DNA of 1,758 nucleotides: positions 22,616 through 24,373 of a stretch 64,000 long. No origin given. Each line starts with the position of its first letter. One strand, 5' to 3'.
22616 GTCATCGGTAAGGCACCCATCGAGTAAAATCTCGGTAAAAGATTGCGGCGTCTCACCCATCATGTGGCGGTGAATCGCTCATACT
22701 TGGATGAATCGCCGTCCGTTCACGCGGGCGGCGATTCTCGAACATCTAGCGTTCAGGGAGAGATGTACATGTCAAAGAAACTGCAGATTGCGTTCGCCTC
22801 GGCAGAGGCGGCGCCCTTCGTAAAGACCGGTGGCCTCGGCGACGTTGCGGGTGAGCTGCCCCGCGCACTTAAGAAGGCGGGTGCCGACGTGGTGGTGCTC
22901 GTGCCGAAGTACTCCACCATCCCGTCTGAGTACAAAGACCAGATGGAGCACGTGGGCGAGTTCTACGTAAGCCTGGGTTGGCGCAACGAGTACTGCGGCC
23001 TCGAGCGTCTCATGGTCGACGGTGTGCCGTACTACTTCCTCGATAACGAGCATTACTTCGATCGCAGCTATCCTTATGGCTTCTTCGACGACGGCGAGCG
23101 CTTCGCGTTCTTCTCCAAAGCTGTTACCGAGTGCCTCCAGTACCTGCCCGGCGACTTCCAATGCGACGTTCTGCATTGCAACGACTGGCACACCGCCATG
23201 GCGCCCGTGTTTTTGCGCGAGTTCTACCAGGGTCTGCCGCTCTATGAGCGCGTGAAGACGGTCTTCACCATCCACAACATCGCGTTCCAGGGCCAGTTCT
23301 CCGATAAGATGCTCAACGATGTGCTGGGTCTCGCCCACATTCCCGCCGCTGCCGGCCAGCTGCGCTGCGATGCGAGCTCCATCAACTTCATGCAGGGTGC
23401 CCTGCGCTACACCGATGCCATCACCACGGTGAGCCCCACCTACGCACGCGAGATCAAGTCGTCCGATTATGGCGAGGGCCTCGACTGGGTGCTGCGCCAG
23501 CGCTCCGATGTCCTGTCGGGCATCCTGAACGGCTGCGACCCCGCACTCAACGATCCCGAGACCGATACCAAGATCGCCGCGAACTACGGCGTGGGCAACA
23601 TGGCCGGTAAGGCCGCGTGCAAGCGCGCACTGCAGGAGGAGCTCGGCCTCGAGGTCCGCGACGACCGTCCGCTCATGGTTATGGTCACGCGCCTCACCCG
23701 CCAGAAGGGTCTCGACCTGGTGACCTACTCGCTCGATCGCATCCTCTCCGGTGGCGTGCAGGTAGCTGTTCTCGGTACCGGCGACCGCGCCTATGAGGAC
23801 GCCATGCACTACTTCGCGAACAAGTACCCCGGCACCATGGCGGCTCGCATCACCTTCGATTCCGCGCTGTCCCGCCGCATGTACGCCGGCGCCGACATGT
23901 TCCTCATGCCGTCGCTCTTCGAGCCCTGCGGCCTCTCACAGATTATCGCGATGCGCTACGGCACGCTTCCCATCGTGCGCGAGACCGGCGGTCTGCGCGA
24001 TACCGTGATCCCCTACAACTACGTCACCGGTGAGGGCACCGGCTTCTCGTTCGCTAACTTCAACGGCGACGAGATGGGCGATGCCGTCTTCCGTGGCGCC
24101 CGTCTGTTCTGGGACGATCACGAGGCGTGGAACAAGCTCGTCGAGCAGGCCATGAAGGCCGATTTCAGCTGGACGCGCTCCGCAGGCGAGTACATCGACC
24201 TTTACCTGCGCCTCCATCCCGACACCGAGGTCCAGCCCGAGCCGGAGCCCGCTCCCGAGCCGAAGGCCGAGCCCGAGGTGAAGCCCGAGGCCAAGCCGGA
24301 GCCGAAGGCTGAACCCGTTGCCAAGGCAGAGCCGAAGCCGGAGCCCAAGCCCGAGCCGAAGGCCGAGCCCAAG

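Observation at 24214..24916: Glycogen synthase carries a roughly 235-residue two-part low-complexity tail: a PEPK-type zwitterionic segment followed by a histone-H1-like Ala/Lys/Thr/Pro polycationic segment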

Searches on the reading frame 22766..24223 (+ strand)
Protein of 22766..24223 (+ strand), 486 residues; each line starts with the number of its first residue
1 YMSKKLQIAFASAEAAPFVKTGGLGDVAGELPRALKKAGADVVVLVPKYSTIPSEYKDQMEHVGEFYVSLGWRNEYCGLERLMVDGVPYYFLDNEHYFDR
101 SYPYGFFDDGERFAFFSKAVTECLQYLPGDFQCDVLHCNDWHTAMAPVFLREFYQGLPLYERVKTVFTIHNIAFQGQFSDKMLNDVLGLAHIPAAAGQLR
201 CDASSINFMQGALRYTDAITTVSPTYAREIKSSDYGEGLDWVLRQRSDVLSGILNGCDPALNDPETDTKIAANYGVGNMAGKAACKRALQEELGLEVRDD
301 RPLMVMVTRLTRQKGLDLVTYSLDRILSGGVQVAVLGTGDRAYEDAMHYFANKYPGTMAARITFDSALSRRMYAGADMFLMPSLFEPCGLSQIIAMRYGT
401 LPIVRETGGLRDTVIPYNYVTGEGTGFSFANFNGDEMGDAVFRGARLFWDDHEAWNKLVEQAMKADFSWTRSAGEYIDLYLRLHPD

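Call 40: search_protein_representatives(protein=window:22766-24223:+)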
Query: 486 residues. Proteins with E-value up to 0.001 (for the whole library): 19049; up to 1e-10: 10798; up to 1e-30: 4188. The best 150 are listed.
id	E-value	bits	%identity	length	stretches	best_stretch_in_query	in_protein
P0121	2.6e-248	840.8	75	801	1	5-486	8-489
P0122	8.0e-199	677.6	60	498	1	3-486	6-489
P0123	7.5e-192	654.6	59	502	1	3-486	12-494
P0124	1.3e-170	584.5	77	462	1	3-334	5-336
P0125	6.4e-148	509.7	54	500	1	6-482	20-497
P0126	1.1e-143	495.7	48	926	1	3-481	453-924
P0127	3.1e-142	491.0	46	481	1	6-482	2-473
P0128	4.2e-142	490.5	48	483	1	6-481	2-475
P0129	2.0e-140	485.0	50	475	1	7-482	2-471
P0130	3.7e-140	484.1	47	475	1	7-483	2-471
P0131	3.3e-139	481.0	47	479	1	7-483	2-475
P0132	6.1e-139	480.1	48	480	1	6-483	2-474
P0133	1.6e-137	475.4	47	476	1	7-482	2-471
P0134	1.3e-136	472.4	45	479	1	7-483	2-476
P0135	1.8e-136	471.9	47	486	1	4-483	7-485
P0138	8.2e-136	469.8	47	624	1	7-482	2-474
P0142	2.5e-133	461.6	47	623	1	7-483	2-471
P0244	4.9e-109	381.5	41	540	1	7-481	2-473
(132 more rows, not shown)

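Call 42: list_cluster_members(proteins=[P0121, P0122, P0123, P0125, P0138, P0142, P0244, P0127, P0128, P0129])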
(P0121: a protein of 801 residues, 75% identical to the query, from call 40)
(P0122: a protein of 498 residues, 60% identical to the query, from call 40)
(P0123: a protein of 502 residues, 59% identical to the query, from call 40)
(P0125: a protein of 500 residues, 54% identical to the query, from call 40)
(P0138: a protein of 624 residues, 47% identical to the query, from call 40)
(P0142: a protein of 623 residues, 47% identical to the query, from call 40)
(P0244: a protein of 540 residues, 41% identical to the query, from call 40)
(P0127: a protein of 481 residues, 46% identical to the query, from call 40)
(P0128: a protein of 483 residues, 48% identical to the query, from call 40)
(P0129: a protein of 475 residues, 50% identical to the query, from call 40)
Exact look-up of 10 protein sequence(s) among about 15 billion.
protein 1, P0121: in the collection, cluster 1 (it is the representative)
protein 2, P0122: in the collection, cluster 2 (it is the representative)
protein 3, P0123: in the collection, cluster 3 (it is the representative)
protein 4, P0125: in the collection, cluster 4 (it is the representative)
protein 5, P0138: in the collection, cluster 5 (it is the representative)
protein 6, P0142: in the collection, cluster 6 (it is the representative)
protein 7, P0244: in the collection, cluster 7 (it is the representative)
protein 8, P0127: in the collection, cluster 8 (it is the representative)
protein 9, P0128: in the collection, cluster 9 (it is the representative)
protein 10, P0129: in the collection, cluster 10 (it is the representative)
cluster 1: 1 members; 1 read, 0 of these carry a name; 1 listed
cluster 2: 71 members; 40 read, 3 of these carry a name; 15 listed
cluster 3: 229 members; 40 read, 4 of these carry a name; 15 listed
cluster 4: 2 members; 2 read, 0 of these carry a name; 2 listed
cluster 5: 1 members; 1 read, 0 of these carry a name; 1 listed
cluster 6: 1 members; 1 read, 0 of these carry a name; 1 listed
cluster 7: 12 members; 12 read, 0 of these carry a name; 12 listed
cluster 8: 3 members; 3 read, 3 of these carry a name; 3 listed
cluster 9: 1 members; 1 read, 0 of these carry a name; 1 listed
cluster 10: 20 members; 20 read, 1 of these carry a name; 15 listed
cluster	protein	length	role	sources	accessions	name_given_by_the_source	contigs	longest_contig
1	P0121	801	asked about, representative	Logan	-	-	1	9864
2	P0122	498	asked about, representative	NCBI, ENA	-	-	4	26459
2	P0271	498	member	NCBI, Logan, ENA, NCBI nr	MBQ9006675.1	MAG: glycogen synthase GlgA [Atopobiaceae bacterium] | glycogen synthase GlgA [Atopobiaceae bacterium]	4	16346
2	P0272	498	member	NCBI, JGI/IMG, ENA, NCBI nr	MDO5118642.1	MAG: glycogen synthase GlgA [Coriobacteriales bacterium] | starch synthase | glycogen synthase GlgA [Coriobacteriales bacterium]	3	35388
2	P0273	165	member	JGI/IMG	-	starch synthase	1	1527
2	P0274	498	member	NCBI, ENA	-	-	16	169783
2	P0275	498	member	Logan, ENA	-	-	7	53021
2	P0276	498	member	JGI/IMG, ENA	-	-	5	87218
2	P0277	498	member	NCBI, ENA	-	-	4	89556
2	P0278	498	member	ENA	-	-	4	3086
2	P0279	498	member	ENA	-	-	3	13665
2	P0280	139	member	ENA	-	-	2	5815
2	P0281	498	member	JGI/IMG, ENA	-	-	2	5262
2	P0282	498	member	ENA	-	-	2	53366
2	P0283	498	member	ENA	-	-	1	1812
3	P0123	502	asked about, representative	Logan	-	-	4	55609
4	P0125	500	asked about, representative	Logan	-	-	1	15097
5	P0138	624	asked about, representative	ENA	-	-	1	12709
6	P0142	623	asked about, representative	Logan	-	-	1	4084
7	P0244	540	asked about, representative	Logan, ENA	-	-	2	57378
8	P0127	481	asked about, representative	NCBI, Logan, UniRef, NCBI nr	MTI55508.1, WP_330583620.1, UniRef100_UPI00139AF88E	glycogen synthase GlgA [Geosporobacter ferrireducens] | glycogen synthase GlgA n=1 Tax=Geosporobacter ferrireducens TaxID=1424294 ...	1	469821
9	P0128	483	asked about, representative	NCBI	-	-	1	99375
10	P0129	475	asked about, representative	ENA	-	-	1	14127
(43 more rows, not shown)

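Call 44: find_encoding_contigs(protein=P0138, flank=8000, max_places=1)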
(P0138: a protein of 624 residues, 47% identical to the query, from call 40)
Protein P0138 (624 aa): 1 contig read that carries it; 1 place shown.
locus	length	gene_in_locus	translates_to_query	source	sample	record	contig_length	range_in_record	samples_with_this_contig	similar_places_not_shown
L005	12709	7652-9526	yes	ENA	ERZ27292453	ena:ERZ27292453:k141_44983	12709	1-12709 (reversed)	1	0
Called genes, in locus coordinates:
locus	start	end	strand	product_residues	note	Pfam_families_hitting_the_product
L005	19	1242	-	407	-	PF00375:SDF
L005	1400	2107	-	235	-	PF01177:Asp_Glu_race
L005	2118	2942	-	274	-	PF01925:TauE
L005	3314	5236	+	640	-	PF22019:GlgB_N, PF02922:CBM_48, PF00128:Alpha-amylase, PF02806:Alpha-amylase_C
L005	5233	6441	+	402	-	PF00483:NTP_transferase, PF25084:LbH_EIF2B (weak), PF24894:Hexapep_GlmU, PF25087:GMPPB_C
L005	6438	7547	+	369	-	PF00483:NTP_transferase, PF24894:Hexapep_GlmU, PF25084:LbH_EIF2B (weak)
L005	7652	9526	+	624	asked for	PF08323:Glyco_transf_5, PF20706:GT4-conflict (faint), PF00534:Glycos_transf_1, PF13692:Glyco_trans_1_4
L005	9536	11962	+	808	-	PF00343:Phosphorylase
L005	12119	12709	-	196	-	?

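Call 45: find_encoding_contigs(protein=P0142, flank=4000, max_places=1)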
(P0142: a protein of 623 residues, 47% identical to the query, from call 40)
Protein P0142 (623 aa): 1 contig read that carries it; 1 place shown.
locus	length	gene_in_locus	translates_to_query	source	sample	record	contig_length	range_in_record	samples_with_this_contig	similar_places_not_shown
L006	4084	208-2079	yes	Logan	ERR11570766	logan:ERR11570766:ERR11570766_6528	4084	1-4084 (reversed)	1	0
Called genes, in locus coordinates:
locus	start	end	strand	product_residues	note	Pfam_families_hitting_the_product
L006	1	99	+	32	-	?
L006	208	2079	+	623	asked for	PF08323:Glyco_transf_5, PF00534:Glycos_transf_1, PF13692:Glyco_trans_1_4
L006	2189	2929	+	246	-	-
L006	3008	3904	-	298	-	PF00126:HTH_1, PF03466:LysR_substrate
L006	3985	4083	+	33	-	?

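Call 47: list_cluster_members(proteins=[L005:9536-11959:+, L005:3314-5233:+, L005:5233-6438:+, L005:19-1239:-, L006:3008-3901:-, L006:2189-2926:+])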
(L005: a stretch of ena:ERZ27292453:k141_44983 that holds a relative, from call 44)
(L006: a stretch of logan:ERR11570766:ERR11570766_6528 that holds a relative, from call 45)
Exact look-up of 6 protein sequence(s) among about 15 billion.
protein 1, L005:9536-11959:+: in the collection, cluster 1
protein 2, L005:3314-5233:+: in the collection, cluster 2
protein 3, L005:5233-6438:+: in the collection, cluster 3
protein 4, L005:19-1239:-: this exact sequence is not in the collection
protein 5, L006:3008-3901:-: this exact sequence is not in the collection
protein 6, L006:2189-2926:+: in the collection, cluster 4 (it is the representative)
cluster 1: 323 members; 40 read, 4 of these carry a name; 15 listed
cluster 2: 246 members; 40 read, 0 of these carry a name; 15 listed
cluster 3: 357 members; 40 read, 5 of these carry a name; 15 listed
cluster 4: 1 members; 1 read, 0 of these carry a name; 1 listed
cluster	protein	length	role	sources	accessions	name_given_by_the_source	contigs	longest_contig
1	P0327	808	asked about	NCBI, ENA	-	-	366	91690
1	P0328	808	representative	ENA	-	-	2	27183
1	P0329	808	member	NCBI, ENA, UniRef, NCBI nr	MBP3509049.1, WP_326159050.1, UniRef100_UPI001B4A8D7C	glycogen/starch/alpha-glucan phosphorylase [Oscillibacter sp.] | glycogen/starch/alpha-glucan phosphorylase n=1 Tax=Oscillibacter sp. TaxID=1945593 ...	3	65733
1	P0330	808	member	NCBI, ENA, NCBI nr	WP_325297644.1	glycogen/starch/alpha-glucan phosphorylase [uncultured Dysosmobacter sp.]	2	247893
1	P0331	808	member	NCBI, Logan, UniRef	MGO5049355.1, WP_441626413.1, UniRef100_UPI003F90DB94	glycogen/starch/alpha-glucan phosphorylase [Dysosmobacter sp. Sow4_B12] | glycogen/starch/alpha-glucan phosphorylase n=1 Tax=Dysosmobacter sp. Sow4_B12 ...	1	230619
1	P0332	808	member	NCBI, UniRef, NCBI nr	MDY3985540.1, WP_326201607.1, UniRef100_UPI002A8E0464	glycogen/starch/alpha-glucan phosphorylase [Dysosmobacter sp.] | glycogen/starch/alpha-glucan phosphorylase n=1 Tax=Dysosmobacter sp. TaxID=2591382 ...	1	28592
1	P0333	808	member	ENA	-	-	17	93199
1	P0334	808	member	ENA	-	-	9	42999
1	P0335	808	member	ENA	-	-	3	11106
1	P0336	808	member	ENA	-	-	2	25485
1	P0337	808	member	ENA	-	-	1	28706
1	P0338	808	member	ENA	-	-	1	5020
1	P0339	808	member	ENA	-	-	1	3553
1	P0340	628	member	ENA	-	-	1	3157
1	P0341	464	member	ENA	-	-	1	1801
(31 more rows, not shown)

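Call 49: find_encoding_contigs(protein=P0123, flank=10000, max_places=1)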
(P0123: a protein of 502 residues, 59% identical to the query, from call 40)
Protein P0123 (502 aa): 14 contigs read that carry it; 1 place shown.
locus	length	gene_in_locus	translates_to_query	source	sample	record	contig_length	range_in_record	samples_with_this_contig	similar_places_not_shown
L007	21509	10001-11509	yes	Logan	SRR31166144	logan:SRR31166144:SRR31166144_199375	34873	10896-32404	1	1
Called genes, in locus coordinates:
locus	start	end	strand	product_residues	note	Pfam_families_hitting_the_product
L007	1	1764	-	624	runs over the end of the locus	PF05239:PRC (weak), PF03448:MgtE_N, PF14841:FliG_M (faint), PF00571:CBS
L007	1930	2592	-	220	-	PF00730:HhH-GPD, PF00633:HHH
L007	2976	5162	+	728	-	PF02922:CBM_48, PF00128:Alpha-amylase, PF02806:Alpha-amylase_C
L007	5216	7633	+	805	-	PF00343:Phosphorylase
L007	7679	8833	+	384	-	PF00483:NTP_transferase, PF12804:NTP_transf_3 (weak), PF25087:GMPPB_C (weak), PF24894:Hexapep_GlmU, PF25084:LbH_EIF2B (weak)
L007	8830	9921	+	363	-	PF00483:NTP_transferase, PF24894:Hexapep_GlmU, PF25084:LbH_EIF2B (weak), PF25087:GMPPB_C (weak)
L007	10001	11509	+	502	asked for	PF08323:Glyco_transf_5, PF13439:Glyco_transf_4 (faint), PF13579:Glyco_trans_4_4 (faint), PF00534:Glycos_transf_1, PF13692:Glyco_trans_1_4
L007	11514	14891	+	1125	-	PF00128:Alpha-amylase, PF02446:Glyco_hydro_77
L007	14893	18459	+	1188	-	PF17757:UvrB_inter, PF02559:CarD_TRCF_RID, PF00270:DEAD, PF04851:ResIII, PF00271:Helicase_C, PF03461:TRCF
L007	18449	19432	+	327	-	PF03819:MazG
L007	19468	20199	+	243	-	PF04977:DivIC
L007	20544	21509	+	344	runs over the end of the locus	PF02541:Ppx-GppA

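Call 50: find_encoding_contigs(protein=P0121, flank=10000, max_places=1)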
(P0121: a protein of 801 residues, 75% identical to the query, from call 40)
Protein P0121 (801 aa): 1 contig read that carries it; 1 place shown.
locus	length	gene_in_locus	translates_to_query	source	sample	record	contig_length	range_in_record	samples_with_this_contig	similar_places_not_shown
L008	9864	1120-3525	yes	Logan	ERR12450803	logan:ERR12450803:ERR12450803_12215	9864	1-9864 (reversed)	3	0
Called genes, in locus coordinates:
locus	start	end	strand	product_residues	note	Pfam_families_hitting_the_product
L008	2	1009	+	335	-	?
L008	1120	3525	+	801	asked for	PF08323:Glyco_transf_5, PF13439:Glyco_transf_4 (faint), PF00534:Glycos_transf_1, PF13692:Glyco_trans_1_4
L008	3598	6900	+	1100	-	PF00128:Alpha-amylase, PF02446:Glyco_hydro_77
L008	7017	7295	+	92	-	PF09723:Zn_ribbon_8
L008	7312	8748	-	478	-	PF01029:NusB, PF01189:Methyltr_RsmB-F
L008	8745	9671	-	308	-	PF00551:Formyl_trans_N, PF02911:Formyl_trans_C (weak)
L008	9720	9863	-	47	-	?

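Call 54: find_related_loci(query=P0138, collection=genome_contigs, flank=3000)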
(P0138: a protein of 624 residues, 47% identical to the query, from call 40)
Query P0138 (624 aa) in genome_contigs; peptide patterns used: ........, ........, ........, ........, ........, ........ (x = any residue, [..] = any of these).
599 stretches matched a pattern (row limit reached: there are more); 251 encode a relative of the query (tblastn E <= 1e-3); the best 80 are kept; 80 distinct loci.
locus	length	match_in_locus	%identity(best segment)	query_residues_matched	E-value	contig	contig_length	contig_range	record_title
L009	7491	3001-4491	94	1-501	0e+0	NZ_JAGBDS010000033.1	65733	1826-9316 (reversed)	MAG: Oscillibacter sp. isolate RGIG9025 Water_deer_Rectum-4__c2334, whole genome shotgun sequence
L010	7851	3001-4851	81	1-624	0e+0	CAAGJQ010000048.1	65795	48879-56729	MAG TPA_asm: uncultured Oscillibacter sp., isolate HGM13158, WGS project CAAGJQ010000000 data, contig: SRS476292_40_k119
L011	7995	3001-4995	73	1-624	0e+0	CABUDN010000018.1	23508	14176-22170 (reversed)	MAG TPA_asm: uncultured Oscillibacter sp. isolate MGYG-HGUT-03910 genome assembly, contig: GUT_GENOME249374_18, whole ge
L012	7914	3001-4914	75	1-620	0e+0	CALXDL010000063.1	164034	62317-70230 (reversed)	MAG: uncultured Oscillospiraceae bacterium isolate E14__bin99 genome assembly, contig: E14__k127_4895517, whole genome s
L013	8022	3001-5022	69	1-620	0e+0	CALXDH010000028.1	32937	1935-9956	MAG: uncultured Oscillospiraceae bacterium isolate BRZ_CF__bin49 genome assembly, contig: BRZ_CF__NODE_1420_length_32937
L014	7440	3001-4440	90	1-480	0e+0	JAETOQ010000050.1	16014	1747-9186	MAG: Oscillospiraceae bacterium isolate S15_Bin1 scaffold_2605, whole genome shotgun sequence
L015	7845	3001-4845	78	1-624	0e+0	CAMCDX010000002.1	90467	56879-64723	MAG: uncultured Clostridia bacterium isolate SRR17382097_bin.54_metaWRAP_v1.3_MAG genome assembly, contig: ERZ10544651.1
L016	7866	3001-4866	76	1-620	0e+0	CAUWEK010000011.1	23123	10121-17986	MAG: uncultured Dysosmobacter sp. isolate SRS15956991__bin117 genome assembly, contig: SRS15956991_NODE_1248_length_2312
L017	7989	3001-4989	72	1-624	0e+0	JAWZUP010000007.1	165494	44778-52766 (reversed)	Oscillospiraceae bacterium CM710M_45 LM_D7-10_M1-4-5_NODE_7, whole genome shotgun sequence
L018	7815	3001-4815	75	1-618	0e+0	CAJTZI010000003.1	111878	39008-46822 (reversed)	MAG TPA_asm: uncultured Oscillibacter sp. isolate MGBC114113 genome assembly, contig: MGBC114113.3, whole genome shotgun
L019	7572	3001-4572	84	1-529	0e+0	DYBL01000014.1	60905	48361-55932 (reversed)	MAG TPA_asm: Clostridiales bacterium isolate HRGM_Genome_1975 HRGM_Genome_1975_14, whole genome shotgun sequence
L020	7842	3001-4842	76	1-618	0e+0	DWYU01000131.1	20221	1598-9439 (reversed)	MAG TPA_asm: Candidatus Oscillibacter excrementavium isolate 5302 USAMLcec4__C114693_L20221_SAMN06368940, whole genome s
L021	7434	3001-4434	89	1-478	0e+0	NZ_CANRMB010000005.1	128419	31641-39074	MAG: uncultured Dysosmobacter sp. isolate Lapin-030__bin84 Lapin-030__NODE_151_length_128419_cov_12.226528, whole genome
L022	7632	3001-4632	82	1-549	0e+0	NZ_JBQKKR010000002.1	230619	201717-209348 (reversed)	Dysosmobacter sp. Sow4_B12 contig00002, whole genome shotgun sequence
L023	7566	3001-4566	84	1-526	0e+0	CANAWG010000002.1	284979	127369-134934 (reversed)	MAG TPA_asm: uncultured Oscillibacter sp. isolate SRR16350208_bin.4_metawrap_v1.3_MAG genome assembly, contig: NODE.2_le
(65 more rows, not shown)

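Call 64: find_homologous_proteins(query=P0142, max_evalue=1e-50)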
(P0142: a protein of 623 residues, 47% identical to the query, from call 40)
Query P0142 (623 aa): 8000 proteins with E <= 1e-50 among 8000 candidates; the best 120 are listed.
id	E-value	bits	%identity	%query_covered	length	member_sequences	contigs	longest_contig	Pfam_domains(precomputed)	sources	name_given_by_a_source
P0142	0.0e+0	1417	100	100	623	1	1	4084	PF00534.27,PF08323.18,PF13692.13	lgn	-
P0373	0.0e+0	1156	82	97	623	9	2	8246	PF00534.27,PF08323.18,PF13692.13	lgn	-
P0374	1.8e-235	802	72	76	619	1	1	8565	PF00534.27,PF08323.18,PF13439.13,PF13692.13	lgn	-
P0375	3.4e-235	801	73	75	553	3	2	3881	PF00534.27,PF08323.18,PF13692.13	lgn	-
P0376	2.0e-232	791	72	76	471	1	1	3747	PF00534.27,PF08323.18,PF13439.13,PF13692.13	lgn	-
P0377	3.1e-232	791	72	76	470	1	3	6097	PF00534.27,PF08323.18,PF13692.13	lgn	-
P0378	4.3e-229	781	72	76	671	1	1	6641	PF00534.27,PF08323.18,PF13692.13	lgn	-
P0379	2.8e-228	778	70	76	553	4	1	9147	PF00534.27,PF08323.18,PF13692.13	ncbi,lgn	-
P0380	5.5e-228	777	71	76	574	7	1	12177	PF00534.27,PF08323.18,PF13439.13,PF13692.13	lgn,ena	-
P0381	1.4e-227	776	71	76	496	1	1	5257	PF00534.27,PF08323.18,PF13692.13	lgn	-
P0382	2.1e-227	775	70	76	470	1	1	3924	PF00534.27,PF08323.18,PF13439.13,PF13692.13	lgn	-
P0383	6.1e-226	770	70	76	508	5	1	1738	PF00534.27,PF08323.18,PF13692.13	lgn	-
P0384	1.7e-225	769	70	76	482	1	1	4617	PF00534.27,PF08323.18,PF13692.13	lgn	-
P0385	5.1e-219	747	69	75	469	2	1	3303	PF00534.27,PF08323.18,PF13692.13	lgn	-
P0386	3.3e-213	728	66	76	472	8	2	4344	PF00534.27,PF08323.18,PF13692.13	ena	-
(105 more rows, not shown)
